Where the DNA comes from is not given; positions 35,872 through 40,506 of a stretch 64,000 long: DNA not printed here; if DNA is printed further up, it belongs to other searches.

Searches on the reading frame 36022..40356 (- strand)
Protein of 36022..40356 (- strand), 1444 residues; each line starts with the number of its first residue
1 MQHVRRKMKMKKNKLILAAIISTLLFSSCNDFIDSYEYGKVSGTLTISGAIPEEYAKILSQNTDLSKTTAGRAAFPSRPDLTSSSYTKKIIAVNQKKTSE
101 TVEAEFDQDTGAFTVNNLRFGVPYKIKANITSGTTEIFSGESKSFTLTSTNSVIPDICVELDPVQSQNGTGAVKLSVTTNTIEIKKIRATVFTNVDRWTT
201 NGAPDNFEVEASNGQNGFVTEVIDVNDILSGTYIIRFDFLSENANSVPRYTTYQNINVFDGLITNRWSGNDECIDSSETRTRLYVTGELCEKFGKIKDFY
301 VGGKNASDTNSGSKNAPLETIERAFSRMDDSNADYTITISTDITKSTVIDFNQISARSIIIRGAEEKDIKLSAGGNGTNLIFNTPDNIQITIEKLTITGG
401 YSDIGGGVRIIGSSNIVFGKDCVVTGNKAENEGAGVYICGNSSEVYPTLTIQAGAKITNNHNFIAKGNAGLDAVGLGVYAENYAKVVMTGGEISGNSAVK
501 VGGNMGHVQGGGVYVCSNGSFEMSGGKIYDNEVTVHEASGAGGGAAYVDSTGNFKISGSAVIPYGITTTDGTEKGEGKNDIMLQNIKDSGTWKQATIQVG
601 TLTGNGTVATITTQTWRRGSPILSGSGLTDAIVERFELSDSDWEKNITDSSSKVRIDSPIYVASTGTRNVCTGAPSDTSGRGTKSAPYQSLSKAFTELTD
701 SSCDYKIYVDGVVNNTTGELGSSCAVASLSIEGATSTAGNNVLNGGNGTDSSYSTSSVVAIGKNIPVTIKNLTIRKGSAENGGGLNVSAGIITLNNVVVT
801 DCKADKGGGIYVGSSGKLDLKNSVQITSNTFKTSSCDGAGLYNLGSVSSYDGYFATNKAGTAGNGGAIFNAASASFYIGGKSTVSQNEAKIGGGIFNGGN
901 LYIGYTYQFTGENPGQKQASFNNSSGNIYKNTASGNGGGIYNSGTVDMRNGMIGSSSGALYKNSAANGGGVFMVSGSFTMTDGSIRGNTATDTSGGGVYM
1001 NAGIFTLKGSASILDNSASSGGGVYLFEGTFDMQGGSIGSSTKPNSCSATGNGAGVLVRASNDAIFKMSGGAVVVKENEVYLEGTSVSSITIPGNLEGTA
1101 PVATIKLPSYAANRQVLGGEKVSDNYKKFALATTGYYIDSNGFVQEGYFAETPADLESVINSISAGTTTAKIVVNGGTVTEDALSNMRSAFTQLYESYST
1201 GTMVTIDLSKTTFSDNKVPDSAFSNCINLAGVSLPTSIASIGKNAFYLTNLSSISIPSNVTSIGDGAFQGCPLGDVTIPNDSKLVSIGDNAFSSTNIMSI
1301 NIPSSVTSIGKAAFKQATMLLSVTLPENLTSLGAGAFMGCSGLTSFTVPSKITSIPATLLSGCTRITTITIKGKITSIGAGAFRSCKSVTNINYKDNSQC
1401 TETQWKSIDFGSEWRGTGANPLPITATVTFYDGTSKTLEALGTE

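Call 7: search_protein_families(library=pfam, proteins=[window:36022-40356:-], max_evalue=0.01)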
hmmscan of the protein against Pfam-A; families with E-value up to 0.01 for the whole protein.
window:36022-40356:- (1444 aa): 2 families
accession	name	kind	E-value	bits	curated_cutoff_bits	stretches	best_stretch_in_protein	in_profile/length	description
PF13306.12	LRR_5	-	1.2e-46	158.2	27.7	2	1286-1397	2-111/127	BspA type Leucine rich repeat region (6 copies)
PF13855.12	LRR_8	-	1.4e-06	28.4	27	0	1305-1346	12-54/61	Leucine rich repeat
